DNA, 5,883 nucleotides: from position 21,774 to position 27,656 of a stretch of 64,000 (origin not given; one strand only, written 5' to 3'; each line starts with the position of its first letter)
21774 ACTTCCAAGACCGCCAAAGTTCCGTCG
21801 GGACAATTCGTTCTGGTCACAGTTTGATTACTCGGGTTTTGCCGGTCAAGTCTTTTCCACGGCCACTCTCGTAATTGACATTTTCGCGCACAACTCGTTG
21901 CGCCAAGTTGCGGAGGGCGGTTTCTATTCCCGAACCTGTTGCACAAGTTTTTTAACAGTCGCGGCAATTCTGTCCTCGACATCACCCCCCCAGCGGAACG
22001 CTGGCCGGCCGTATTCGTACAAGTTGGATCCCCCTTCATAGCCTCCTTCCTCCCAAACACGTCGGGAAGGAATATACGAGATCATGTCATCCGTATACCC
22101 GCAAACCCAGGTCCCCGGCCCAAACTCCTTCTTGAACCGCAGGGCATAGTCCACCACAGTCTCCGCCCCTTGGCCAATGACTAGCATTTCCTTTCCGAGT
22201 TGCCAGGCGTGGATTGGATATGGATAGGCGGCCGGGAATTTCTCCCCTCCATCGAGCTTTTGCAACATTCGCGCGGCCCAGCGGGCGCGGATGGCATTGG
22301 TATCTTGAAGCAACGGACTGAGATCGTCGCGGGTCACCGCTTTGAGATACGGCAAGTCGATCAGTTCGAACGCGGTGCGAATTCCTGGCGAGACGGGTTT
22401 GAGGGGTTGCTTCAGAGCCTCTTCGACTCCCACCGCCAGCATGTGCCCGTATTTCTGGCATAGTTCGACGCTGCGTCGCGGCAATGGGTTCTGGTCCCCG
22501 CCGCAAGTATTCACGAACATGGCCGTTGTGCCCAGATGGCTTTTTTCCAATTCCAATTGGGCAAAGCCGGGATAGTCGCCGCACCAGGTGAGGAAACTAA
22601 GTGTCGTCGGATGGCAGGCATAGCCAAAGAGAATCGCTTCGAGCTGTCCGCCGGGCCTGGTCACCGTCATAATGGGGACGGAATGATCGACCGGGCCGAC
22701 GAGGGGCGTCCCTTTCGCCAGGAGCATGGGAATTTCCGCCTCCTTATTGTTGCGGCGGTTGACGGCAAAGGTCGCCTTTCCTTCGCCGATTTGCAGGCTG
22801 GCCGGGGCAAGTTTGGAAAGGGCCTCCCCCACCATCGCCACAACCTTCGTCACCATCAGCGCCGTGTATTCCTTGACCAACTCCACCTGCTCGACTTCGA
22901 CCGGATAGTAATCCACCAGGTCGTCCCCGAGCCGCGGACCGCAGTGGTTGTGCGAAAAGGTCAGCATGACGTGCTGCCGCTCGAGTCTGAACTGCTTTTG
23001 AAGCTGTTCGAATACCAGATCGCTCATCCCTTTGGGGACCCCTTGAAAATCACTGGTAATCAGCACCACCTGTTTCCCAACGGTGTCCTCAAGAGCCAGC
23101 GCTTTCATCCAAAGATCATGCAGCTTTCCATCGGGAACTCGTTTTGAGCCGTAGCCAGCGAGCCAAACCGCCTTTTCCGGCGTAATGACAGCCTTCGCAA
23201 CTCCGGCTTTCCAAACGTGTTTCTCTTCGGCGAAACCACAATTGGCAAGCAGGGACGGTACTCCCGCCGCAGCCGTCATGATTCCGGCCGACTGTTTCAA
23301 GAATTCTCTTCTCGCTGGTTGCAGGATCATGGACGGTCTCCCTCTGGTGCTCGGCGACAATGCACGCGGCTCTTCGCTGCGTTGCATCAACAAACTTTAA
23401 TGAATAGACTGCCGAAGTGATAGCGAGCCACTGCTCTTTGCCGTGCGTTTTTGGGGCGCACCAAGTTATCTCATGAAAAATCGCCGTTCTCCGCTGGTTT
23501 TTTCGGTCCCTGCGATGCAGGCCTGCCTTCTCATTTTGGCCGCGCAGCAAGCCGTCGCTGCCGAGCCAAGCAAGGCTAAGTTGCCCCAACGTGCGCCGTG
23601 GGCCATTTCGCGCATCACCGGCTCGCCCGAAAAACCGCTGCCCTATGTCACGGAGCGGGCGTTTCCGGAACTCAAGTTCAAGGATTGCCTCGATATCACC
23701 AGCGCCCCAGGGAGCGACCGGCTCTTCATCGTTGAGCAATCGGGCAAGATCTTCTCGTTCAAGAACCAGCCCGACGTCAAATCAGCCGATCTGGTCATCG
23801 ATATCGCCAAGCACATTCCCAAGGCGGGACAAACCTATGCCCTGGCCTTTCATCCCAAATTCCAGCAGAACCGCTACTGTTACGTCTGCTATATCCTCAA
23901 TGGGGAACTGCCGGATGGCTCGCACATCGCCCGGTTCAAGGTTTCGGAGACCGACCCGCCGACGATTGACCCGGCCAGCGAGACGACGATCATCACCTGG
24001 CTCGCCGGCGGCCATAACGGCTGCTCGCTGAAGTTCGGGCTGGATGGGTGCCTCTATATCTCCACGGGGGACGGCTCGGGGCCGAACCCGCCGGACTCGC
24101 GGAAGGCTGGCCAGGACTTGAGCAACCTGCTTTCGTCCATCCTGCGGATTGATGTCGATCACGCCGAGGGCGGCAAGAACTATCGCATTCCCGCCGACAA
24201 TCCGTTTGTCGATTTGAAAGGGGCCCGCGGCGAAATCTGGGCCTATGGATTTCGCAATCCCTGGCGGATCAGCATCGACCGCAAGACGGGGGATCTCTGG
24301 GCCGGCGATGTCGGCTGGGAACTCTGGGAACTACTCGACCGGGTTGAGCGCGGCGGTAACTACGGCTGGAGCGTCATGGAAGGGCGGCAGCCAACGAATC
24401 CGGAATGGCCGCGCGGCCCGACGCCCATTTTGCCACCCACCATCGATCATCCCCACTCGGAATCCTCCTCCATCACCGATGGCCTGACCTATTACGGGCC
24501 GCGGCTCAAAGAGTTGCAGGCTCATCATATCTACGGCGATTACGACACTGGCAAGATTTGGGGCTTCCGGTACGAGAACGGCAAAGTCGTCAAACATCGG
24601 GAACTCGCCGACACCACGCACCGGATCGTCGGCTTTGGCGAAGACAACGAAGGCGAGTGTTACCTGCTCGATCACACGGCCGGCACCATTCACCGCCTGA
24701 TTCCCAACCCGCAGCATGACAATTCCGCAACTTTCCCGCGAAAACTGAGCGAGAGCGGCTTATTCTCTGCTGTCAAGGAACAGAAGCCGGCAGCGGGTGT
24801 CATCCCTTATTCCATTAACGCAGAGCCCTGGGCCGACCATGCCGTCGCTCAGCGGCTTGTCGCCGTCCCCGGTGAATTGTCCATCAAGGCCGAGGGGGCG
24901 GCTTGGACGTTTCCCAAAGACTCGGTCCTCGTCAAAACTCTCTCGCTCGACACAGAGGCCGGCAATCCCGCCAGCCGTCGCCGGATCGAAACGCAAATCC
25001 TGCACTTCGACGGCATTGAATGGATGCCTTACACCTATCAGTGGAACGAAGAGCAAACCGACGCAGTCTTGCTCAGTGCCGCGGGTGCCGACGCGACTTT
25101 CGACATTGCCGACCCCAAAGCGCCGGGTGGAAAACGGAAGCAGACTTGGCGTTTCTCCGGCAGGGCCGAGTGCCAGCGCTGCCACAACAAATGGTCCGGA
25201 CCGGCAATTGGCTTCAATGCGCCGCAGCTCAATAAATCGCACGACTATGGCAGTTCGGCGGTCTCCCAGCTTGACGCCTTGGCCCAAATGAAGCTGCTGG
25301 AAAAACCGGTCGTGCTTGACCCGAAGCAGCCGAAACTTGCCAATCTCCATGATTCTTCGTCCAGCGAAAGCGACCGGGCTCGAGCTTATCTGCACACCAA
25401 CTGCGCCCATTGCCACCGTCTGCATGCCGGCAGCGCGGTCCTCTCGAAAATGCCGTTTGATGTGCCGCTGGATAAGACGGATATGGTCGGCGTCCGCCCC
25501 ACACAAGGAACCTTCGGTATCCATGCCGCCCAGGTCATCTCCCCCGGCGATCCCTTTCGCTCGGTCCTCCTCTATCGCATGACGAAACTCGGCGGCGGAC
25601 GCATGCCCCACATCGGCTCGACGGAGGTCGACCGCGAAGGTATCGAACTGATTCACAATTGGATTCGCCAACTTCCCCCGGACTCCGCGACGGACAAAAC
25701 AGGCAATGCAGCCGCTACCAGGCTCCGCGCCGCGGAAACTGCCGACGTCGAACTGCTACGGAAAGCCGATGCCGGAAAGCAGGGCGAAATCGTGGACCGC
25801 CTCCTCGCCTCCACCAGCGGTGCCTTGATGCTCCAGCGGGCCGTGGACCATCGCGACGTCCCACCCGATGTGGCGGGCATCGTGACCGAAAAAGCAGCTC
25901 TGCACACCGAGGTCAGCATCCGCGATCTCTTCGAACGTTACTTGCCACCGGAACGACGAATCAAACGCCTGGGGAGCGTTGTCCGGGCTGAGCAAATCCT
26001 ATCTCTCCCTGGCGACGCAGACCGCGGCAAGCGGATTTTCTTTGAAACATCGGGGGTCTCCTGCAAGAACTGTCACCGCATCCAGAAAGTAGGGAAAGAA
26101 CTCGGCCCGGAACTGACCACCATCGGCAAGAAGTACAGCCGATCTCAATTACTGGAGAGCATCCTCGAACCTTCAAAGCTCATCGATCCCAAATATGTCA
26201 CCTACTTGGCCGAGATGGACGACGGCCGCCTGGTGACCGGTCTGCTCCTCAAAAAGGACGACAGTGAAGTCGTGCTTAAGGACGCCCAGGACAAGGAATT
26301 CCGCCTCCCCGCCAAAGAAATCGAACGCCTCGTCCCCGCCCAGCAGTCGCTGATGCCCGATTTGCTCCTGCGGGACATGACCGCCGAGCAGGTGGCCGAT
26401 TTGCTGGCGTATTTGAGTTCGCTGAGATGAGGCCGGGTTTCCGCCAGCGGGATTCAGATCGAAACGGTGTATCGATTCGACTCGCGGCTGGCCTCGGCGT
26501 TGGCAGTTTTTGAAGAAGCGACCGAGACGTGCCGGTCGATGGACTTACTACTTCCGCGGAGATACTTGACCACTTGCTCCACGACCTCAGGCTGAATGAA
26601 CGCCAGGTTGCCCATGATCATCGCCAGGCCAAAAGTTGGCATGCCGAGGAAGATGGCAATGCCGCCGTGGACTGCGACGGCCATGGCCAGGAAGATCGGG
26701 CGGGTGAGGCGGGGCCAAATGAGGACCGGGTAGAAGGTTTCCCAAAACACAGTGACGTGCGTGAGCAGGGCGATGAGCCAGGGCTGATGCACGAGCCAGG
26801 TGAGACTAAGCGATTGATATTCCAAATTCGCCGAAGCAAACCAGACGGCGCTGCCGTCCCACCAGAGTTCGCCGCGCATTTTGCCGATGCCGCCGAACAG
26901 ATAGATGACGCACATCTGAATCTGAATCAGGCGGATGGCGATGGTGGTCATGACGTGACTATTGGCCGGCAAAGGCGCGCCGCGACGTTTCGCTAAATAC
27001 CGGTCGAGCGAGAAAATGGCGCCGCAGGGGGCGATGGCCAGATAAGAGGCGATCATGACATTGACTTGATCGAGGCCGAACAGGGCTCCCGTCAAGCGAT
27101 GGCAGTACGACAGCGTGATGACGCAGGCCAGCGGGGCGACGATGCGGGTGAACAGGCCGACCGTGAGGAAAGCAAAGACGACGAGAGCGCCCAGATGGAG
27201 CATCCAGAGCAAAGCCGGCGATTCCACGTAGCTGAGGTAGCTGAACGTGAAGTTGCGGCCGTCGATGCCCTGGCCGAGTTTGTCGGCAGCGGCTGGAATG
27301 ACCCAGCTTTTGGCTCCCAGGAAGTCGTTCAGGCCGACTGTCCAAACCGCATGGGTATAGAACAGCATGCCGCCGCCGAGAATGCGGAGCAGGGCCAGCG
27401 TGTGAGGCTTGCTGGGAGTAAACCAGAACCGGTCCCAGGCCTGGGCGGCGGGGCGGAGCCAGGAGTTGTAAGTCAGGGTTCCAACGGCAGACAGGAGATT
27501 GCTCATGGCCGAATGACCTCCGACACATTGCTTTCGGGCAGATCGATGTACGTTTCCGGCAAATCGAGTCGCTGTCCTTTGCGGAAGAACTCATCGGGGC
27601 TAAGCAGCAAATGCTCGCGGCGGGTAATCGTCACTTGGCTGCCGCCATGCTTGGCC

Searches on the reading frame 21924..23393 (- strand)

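Call 41: search_protein_families(library=pfam, proteins=[window:21924-23393:-], max_evalue=0.000001)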
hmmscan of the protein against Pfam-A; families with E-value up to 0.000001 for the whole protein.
window:21924-23393:- (489 aa): 1 family
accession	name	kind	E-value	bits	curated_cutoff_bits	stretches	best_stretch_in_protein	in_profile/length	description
PF04734.18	Ceramidase_alk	-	3.3e-12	46.3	32.1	1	62-289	2-233/509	Neutral/alkaline non-lysosomal ceramidase, N-terminal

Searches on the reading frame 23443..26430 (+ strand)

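Call 41: search_protein_families(library=pfam, proteins=[window:23443-26430:+], max_evalue=0.000001)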
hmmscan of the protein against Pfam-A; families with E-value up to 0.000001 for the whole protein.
window:23443-26430:+ (995 aa): 3 families
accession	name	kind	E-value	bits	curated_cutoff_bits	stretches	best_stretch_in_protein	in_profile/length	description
PF07995.17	GSDH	-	3.6e-38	132.1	25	1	85-415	7-329/332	Glucose / Sorbosone dehydrogenase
PF00034.26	Cytochrom_C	-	1.4e-10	42.7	21.3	0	859-917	1-56/90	Cytochrome c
PF13442.11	Cytochrome_CBB3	-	6.3e-07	30.1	27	0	858-907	2-41/68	Cytochrome C oxidase, cbb3-type, subunit III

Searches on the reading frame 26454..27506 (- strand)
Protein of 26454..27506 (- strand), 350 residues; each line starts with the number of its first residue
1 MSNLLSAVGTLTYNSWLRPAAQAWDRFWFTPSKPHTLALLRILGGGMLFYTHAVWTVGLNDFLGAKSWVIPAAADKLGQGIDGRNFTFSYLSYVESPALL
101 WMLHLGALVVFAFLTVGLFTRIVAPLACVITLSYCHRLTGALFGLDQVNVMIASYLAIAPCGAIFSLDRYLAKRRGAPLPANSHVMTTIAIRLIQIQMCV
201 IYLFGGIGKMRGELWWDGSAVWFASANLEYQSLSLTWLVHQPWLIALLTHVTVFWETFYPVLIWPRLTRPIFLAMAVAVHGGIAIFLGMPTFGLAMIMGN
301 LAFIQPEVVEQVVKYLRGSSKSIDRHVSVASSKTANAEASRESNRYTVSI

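Call 41: search_protein_families(library=pfam, proteins=[window:26454-27506:-], max_evalue=0.000001)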
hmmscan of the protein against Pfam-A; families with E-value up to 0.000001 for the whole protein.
window:26454-27506:- (350 aa): 1 family
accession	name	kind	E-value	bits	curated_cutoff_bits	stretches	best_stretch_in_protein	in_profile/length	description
PF05090.19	HTTM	-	3.4e-09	37.1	27.7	1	81-306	38-257/259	HTTM domain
